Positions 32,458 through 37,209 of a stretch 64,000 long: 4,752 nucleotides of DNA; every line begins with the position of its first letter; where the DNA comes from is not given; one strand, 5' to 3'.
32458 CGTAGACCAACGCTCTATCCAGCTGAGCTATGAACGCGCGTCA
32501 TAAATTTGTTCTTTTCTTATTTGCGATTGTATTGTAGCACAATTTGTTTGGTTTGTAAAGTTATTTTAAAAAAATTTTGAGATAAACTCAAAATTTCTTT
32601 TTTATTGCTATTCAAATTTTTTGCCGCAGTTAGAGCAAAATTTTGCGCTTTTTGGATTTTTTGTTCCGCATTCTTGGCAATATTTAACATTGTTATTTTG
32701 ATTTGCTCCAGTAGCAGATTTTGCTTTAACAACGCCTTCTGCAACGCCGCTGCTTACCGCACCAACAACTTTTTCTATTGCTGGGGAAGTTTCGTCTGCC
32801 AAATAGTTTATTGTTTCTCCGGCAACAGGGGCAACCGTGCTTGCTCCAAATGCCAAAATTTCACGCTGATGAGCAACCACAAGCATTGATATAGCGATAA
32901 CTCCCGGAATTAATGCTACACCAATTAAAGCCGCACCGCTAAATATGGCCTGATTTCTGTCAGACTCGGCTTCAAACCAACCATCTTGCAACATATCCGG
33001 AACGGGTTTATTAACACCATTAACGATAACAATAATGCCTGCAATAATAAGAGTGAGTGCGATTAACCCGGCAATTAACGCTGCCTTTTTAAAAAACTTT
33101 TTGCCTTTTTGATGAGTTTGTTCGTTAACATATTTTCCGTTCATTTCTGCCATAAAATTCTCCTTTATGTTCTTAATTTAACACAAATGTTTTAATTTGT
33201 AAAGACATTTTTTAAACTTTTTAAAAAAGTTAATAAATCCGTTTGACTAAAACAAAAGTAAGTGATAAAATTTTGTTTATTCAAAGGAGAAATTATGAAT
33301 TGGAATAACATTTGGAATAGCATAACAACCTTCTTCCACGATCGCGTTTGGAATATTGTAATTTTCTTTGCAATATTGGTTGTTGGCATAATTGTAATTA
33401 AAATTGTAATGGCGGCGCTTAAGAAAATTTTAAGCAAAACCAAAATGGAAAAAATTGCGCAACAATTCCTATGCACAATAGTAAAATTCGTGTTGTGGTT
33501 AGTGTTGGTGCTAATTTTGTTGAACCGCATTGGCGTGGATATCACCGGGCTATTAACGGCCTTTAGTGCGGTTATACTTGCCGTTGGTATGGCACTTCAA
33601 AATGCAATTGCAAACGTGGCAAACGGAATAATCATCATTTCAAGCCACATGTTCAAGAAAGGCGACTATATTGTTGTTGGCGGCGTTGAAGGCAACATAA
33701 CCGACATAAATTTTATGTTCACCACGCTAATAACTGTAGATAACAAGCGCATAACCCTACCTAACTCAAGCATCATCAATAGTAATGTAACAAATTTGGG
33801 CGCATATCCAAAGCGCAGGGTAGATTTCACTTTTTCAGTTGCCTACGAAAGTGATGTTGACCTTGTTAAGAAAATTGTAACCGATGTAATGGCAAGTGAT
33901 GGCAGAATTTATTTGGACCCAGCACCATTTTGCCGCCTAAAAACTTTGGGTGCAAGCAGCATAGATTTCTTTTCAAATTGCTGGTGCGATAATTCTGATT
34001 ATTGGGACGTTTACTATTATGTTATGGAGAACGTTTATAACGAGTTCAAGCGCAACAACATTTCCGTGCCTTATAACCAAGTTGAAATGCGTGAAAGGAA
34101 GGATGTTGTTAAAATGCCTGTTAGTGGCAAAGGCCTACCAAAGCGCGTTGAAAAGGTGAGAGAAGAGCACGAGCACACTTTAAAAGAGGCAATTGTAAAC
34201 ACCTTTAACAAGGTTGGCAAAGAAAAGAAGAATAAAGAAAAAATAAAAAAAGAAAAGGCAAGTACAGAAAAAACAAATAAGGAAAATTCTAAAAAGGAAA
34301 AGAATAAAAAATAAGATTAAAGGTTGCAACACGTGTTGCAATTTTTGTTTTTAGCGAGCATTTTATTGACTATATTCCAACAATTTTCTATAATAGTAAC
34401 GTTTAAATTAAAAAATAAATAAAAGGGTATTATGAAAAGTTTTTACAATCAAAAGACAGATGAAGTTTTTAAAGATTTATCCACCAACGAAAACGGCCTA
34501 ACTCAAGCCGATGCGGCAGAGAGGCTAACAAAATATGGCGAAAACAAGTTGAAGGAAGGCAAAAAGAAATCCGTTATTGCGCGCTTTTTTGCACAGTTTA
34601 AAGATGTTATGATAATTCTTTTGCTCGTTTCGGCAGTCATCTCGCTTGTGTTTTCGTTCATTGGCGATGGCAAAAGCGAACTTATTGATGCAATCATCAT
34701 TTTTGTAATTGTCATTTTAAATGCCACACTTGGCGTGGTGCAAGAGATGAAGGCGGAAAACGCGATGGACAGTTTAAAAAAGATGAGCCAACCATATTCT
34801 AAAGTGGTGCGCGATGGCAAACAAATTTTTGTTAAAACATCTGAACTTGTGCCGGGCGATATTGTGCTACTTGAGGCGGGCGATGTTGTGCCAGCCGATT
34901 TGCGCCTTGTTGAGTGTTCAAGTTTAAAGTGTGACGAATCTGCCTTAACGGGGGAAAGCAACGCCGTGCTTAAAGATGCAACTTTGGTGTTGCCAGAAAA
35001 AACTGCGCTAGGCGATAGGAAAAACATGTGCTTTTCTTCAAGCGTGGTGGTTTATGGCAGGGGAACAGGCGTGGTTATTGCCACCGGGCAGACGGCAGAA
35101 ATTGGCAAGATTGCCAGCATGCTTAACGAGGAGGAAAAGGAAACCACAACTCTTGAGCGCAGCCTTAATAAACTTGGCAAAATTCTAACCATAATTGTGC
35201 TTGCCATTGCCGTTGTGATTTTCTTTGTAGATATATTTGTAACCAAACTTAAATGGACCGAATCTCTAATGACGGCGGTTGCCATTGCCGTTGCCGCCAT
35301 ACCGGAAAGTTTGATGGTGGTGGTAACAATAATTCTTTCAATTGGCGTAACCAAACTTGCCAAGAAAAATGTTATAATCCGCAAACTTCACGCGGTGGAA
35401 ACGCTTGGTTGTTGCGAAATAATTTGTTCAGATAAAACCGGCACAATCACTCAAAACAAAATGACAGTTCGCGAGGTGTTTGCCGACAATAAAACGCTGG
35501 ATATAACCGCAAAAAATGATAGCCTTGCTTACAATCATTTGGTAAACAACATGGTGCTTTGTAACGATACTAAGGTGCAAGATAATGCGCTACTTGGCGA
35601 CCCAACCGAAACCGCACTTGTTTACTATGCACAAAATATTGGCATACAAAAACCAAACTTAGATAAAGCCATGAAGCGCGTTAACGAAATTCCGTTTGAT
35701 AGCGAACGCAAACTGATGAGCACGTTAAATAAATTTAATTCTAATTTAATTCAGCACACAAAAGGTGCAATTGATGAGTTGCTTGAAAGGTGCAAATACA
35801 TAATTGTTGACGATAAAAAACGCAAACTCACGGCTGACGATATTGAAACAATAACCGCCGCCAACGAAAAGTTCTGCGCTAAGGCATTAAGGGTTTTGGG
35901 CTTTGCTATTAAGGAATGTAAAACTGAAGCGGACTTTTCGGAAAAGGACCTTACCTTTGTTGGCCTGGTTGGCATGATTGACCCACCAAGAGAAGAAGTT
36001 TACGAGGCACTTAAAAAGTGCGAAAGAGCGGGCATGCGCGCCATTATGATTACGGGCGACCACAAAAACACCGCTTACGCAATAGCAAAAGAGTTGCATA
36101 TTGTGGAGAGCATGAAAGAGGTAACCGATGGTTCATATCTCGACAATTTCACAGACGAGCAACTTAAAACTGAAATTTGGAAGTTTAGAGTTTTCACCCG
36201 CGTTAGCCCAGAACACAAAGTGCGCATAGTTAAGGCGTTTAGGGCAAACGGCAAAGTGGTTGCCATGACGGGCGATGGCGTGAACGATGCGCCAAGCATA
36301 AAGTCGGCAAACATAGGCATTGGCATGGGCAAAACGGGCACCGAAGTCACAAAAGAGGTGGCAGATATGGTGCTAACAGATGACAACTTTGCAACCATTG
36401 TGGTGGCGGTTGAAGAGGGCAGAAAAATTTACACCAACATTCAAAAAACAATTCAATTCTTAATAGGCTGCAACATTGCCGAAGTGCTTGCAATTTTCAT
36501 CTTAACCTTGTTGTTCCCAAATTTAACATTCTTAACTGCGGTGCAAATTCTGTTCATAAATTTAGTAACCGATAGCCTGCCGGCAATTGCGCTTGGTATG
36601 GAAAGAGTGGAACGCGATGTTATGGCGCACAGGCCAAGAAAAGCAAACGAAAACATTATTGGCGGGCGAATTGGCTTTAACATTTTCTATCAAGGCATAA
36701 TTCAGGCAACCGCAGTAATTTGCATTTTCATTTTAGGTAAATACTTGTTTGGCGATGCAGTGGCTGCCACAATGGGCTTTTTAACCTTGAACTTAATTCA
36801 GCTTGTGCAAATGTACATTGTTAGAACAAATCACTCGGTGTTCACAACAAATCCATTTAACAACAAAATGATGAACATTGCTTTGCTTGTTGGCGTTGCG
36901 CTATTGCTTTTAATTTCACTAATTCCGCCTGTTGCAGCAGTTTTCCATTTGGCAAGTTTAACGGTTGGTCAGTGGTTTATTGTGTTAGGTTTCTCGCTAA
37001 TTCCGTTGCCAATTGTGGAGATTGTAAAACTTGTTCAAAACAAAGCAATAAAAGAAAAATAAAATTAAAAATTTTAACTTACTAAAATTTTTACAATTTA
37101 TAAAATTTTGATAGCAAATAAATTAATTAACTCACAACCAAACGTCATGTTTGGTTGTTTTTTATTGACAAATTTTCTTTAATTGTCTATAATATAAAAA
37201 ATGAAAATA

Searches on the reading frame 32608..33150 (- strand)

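Call 19: search_protein_families(library=pfam, proteins=[window:32608-33150:-], max_evalue=0.001)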
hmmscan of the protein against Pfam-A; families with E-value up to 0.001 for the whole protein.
window:32608-33150:- (180 aa): 5 families
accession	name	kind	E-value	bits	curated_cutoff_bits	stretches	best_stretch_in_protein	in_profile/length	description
PF13240.11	Zn_Ribbon_1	-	8.6e-08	32.2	25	1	157-178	1-22/23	zinc-ribbon domain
PF24463.1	DUF7577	-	3.6e-05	23.7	28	1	157-177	4-24/27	Domain of unknown function (DUF7577)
PF12773.13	DZR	-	0.0002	21.9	27.3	1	158-178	1-21/45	Double zinc ribbon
PF13248.11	Zn_ribbon_3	-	0.00024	20.9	27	1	156-179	3-26/26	zinc-ribbon domain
PF17032.10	Zn_ribbon_15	-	0.00034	21.8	28.9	1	149-176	46-73/73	zinc-ribbon family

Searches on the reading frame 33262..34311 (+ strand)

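Call 19: search_protein_families(library=pfam, proteins=[window:33262-34311:+], max_evalue=0.001)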
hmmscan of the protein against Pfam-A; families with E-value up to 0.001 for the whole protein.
window:33262-34311:+ (350 aa): 4 families
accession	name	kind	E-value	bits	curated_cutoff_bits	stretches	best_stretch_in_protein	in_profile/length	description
PF00924.24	MS_channel_2nd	-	5.3e-18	65.3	20.2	1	115-179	2-66/68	Mechanosensitive ion channel, beta-domain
PF21082.3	MS_channel_3rd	-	3.3e-14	53.5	21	1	187-268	1-87/88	Mechanosensitive ion channel MscS, C-terminal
PF05552.17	MS_channel_1st_1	-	3e-06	27.4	22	1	15-63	4-48/50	Mechanosensitive ion channel, conserved TM helix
PF21088.3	MS_channel_1st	-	0.00055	20.3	23.1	1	72-113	1-42/42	Mechanosensitive ion channel, transmembrane helices 2/3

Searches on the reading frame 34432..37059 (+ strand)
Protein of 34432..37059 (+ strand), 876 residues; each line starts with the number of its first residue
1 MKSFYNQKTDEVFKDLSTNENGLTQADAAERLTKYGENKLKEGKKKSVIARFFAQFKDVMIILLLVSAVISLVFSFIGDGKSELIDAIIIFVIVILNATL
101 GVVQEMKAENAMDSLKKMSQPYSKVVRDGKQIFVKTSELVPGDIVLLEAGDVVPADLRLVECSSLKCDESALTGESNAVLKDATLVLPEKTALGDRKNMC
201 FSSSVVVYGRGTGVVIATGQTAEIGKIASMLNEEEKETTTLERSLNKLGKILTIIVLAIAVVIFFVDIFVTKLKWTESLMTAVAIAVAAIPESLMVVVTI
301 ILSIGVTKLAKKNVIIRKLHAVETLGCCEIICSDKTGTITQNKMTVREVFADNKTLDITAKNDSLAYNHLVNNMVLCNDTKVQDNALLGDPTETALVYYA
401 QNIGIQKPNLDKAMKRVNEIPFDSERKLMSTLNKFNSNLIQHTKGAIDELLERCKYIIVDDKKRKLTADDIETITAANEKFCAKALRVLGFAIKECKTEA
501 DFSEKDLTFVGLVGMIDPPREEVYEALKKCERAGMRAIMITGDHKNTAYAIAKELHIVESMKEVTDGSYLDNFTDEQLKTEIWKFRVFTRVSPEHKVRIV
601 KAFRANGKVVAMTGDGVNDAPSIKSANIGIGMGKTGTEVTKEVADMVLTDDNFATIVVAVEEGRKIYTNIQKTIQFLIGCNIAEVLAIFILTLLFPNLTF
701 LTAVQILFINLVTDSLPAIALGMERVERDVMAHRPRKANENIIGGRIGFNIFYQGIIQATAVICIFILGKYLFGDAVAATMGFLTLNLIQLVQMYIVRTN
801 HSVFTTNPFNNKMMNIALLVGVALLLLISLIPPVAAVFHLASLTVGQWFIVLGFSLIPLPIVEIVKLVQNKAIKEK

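Call 19: search_protein_families(library=pfam, proteins=[window:34432-37059:+], max_evalue=0.001)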
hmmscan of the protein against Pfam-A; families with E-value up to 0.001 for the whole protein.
window:34432-37059:+ (876 aa): 6 families
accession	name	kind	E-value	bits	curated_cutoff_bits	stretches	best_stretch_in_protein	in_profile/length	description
PF00122.25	E1-E2_ATPase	-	4.8e-51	173.3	28.1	1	117-312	1-181/181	E1-E2 ATPase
PF00689.26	Cation_ATPase_C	-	6.6e-48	163.2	27.3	1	700-868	3-175/175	Cation transporting ATPase, C-terminus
PF00690.31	Cation_ATPase_N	-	9.5e-24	83.3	20.4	1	5-71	2-69/69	Cation transporter/ATPase, N-terminus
PF13246.12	Cation_ATPase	-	4.5e-21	75.1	21.7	1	375-457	1-91/91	Cation transport ATPase (P-type)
PF00702.32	Hydrolase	-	9.3e-20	72.3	26.4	1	330-627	3-191/191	haloacid dehalogenase-like hydrolase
PF12710.13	HAD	-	0.00047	21.1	27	1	520-621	87-186/189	haloacid dehalogenase-like hydrolase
